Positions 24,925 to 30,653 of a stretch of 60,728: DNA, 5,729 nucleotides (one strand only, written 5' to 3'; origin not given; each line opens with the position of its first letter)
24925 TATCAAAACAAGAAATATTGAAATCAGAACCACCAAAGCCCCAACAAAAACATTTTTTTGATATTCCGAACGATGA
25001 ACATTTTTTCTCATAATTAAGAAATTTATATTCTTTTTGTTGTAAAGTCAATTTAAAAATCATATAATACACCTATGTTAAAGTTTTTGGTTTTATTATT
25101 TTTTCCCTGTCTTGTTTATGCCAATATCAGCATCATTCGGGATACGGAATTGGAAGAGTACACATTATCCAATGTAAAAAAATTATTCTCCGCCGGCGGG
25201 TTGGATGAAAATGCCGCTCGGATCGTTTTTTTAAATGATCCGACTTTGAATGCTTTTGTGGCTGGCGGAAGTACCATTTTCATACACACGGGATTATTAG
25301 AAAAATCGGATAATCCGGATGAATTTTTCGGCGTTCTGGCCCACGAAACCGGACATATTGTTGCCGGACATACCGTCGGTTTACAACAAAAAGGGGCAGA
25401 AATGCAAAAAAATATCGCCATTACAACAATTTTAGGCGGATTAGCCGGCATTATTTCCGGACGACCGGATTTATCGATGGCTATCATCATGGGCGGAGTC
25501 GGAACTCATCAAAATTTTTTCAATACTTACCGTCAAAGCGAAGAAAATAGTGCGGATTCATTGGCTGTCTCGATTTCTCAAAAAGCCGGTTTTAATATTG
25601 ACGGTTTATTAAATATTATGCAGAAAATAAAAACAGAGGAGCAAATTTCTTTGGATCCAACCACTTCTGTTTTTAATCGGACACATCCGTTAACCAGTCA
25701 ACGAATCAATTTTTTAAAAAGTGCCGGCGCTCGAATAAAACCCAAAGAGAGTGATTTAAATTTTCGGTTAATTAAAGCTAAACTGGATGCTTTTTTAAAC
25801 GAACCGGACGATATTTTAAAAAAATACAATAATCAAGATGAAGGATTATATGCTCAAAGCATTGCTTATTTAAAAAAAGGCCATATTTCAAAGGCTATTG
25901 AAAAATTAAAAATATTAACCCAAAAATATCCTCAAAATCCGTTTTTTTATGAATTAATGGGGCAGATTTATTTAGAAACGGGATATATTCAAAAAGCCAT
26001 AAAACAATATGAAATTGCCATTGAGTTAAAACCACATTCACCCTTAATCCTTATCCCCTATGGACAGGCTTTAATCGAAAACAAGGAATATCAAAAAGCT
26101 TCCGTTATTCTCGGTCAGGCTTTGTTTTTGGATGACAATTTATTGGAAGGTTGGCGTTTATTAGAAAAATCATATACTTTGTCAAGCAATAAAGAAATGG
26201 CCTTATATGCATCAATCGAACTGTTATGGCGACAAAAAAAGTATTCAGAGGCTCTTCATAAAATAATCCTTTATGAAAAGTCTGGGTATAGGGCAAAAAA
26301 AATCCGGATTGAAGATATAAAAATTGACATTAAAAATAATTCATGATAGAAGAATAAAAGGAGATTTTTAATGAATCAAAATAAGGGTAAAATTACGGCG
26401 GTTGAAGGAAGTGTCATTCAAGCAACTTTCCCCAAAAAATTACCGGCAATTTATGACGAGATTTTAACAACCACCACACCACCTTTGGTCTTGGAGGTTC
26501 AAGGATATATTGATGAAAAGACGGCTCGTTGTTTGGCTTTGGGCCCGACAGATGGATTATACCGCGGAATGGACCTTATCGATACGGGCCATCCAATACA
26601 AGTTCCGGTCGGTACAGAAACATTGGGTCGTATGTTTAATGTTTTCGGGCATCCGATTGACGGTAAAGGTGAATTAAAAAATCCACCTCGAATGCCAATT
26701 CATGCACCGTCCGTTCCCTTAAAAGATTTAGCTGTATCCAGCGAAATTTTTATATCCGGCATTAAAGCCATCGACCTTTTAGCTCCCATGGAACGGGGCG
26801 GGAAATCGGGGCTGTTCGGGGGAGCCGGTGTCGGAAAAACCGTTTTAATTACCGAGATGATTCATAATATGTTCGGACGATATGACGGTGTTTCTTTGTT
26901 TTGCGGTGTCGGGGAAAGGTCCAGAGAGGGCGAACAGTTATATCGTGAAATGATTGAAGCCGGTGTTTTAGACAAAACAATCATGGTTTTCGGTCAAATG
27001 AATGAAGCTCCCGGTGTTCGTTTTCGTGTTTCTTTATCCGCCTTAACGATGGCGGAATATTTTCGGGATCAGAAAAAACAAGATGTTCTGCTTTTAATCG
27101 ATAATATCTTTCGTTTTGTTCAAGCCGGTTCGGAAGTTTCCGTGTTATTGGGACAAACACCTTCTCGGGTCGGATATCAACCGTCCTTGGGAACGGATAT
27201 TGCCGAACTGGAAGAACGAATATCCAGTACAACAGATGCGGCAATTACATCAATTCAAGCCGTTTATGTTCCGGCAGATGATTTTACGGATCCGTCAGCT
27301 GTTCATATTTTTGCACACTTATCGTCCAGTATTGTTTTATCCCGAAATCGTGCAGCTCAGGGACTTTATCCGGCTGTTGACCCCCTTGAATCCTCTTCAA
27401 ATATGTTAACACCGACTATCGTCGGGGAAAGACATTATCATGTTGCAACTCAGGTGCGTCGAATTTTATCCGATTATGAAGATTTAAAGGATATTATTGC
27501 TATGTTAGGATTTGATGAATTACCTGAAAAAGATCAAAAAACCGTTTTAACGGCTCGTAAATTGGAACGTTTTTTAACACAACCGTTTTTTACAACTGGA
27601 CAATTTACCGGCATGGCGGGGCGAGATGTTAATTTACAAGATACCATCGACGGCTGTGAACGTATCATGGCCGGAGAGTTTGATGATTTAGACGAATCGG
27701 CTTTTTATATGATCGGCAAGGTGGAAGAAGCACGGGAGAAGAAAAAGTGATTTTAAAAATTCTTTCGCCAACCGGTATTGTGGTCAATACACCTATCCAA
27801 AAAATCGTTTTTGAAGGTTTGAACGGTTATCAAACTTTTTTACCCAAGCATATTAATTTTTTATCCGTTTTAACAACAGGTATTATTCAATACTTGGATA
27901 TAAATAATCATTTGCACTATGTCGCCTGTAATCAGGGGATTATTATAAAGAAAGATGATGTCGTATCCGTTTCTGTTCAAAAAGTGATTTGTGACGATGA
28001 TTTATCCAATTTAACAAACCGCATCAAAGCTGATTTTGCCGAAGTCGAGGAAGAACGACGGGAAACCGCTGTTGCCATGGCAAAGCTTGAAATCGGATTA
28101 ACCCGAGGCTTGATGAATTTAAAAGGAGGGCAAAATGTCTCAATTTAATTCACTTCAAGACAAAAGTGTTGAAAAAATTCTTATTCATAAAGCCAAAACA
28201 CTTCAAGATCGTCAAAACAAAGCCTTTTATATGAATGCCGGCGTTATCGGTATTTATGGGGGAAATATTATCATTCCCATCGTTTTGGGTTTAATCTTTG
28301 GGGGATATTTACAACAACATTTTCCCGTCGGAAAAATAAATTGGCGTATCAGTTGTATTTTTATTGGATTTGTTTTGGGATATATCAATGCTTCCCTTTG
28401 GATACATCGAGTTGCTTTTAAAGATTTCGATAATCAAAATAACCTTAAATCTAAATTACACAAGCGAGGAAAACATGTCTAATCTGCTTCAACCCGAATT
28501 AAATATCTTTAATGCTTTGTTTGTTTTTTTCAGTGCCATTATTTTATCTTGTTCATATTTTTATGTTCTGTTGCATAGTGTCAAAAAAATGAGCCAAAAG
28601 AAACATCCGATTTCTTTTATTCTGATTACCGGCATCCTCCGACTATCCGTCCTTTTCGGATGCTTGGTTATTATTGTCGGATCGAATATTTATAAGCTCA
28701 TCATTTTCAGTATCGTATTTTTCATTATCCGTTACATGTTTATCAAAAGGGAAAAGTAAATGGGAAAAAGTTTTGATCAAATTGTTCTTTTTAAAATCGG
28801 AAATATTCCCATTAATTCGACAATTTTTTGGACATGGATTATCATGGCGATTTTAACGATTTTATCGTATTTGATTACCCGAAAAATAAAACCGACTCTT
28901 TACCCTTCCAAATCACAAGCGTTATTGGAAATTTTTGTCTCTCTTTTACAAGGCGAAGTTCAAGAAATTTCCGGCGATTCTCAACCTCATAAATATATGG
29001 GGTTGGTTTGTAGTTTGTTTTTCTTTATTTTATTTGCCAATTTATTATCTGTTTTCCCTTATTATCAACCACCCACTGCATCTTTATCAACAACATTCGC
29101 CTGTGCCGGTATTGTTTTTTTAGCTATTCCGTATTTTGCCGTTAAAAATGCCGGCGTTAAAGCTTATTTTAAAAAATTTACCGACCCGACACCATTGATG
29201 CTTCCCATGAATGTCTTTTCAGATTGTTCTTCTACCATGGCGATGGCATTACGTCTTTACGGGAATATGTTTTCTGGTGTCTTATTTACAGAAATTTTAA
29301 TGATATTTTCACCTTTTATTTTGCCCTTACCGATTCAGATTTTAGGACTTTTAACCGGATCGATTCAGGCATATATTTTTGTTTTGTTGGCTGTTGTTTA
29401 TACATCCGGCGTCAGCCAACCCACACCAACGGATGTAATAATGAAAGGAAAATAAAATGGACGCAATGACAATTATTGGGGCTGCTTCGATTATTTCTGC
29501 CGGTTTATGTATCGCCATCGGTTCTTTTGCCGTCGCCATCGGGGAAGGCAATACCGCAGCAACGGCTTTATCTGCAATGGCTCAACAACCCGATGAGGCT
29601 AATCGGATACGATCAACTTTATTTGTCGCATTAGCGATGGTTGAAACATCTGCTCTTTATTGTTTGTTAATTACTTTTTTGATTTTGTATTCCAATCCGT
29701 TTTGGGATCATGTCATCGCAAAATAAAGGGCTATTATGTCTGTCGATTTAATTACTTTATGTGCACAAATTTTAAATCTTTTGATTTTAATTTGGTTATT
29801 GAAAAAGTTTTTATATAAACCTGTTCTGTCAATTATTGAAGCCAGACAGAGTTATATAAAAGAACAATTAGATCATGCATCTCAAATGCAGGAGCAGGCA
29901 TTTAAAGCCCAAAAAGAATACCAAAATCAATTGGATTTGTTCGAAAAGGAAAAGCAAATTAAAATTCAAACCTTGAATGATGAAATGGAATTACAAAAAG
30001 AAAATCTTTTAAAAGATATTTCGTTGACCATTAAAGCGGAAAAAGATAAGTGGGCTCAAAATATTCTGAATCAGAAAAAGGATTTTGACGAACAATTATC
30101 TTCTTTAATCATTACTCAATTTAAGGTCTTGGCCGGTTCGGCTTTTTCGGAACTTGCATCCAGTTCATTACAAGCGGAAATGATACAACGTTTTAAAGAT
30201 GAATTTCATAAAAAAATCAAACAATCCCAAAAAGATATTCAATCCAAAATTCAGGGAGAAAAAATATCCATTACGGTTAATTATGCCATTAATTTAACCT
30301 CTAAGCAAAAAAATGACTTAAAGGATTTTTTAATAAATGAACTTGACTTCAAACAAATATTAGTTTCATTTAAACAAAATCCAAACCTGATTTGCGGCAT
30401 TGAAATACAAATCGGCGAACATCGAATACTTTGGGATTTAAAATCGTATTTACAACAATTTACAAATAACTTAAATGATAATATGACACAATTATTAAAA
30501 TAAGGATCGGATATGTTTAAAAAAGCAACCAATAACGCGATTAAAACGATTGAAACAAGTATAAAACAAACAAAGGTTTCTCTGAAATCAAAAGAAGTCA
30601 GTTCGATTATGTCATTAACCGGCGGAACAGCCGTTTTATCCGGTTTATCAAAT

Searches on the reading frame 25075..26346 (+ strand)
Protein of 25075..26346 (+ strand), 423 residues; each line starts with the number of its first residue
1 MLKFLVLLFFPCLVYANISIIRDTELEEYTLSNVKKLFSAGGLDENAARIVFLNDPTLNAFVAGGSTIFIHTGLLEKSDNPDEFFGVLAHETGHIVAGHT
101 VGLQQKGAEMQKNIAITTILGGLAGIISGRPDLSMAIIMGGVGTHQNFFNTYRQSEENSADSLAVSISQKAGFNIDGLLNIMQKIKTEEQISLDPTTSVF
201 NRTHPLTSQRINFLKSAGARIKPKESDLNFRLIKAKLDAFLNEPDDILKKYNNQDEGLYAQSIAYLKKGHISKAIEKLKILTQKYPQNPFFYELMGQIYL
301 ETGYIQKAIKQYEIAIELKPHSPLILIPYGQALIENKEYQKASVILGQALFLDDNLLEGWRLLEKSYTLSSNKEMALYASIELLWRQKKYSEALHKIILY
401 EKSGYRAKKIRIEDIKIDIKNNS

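Call 50: search_protein_families(library=pfam, proteins=[window:25075-26346:+], max_evalue=0.001)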
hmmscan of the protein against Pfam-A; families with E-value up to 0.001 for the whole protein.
window:25075-26346:+ (423 aa): 13 families
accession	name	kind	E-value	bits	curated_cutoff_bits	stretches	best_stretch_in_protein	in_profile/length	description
PF01435.24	Peptidase_M48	-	2.4e-25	89.9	20.3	1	33-216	10-184/186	Peptidase family M48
PF07719.23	TPR_2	-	3.5e-11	42.8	27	1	291-321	3-33/34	Tetratricopeptide repeat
PF13428.12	TPR_14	-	4.6e-09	36.5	23.5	0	294-331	6-43/44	Tetratricopeptide repeat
PF14559.12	TPR_19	-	2.9e-08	34.3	25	1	302-361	4-63/68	Tetratricopeptide repeat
PF13432.12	TPR_16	-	3.8e-07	30.9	32.7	1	259-323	1-65/65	Tetratricopeptide repeat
PF24575.1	TPR_Slam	-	4.2e-07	30.8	35.2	0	300-343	58-101/104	Surface lipoprotein assembly modifier, N-terminal TPR repeats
PF13414.12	TPR_11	-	1.3e-06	28.4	26.8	1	296-327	1-32/42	TPR repeat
PF12895.13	ANAPC3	-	3.2e-06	27.8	27.2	0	293-348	27-81/82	Anaphase-promoting complex, cyclosome, subunit 3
PF23914.1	TPR_CcmH_CycH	-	8.9e-06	26.1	42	1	284-364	45-128/158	Cytochrome c-type biogenesis protein H TPR domain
PF13431.12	TPR_17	-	1.9e-05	25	24.4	0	283-309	7-33/34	Tetratricopeptide repeat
PF13181.12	TPR_8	-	5.3e-05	23.5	25.7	0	292-320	4-32/34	Tetratricopeptide repeat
PF20225.4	DUF6584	-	0.00037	21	27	1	266-308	14-56/171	Family of unknown function (DUF6584)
PF13429.12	TPR_15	-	0.00079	19.4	26.2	0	271-340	129-197/280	Tetratricopeptide repeat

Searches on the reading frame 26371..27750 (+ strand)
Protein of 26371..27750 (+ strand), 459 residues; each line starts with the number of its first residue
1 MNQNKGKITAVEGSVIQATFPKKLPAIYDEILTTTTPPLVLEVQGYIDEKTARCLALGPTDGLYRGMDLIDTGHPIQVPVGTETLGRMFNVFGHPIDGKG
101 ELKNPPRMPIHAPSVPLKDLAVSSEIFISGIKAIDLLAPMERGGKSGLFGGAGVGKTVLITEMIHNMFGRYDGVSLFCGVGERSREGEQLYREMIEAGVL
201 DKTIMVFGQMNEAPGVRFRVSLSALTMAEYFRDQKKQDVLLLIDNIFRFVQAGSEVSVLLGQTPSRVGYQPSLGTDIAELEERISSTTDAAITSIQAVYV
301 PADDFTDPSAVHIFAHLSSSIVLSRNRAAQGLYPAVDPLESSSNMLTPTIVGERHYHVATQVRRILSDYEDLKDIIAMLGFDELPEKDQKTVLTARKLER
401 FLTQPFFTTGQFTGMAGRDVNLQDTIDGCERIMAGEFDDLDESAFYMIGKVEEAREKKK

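Call 50: search_protein_families(library=pfam, proteins=[window:26371-27750:+], max_evalue=0.001)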
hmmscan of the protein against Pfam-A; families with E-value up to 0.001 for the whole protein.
window:26371-27750:+ (459 aa): 3 families
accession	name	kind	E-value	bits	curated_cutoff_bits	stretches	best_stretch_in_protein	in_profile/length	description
PF00006.31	ATP-synt_ab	-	6e-70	235.6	29.5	1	130-343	1-213/213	ATP synthase alpha/beta family, nucleotide-binding domain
PF22919.1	ATP-synt_VA_C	-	2.7e-13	50.3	24.7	1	348-415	5-74/101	C-terminal domain of V and A type ATP synthase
PF02874.29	ATP-synt_ab_N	-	6.3e-08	33.5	20.9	1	8-73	1-69/69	ATP synthase alpha/beta family, beta-barrel domain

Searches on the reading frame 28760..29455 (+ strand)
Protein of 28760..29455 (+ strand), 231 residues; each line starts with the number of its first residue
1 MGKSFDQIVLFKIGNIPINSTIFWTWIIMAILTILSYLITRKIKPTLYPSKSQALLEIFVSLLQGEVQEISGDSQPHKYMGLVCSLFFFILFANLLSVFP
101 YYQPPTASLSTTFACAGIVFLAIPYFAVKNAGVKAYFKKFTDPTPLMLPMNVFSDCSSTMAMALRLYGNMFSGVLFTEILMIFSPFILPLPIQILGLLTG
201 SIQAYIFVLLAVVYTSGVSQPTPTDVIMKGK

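Call 29: search_protein_families(library=pfam, proteins=[window:28760-29455:+], max_evalue=0.001)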
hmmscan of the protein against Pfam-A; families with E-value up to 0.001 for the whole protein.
window:28760-29455:+ (231 aa): 1 family
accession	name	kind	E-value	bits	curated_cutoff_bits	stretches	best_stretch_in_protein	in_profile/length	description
PF00119.25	ATP-synt_A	-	1.1e-43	150.1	33.9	1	22-216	1-217/217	ATP synthase A chain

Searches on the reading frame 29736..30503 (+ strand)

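Call 29: search_protein_families(library=pfam, proteins=[window:29736-30503:+], max_evalue=0.001)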
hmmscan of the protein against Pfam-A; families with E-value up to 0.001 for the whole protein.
window:29736-30503:+ (255 aa): 2 families
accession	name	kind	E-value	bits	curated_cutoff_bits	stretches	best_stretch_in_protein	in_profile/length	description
PF00430.23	ATP-synt_B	-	9.1e-12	45.6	28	1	7-121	1-115/132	ATP synthase B/B' CF(0)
PF00213.23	OSCP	-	2.2e-05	25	22.3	1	173-246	99-172/172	ATP synthase delta (OSCP) subunit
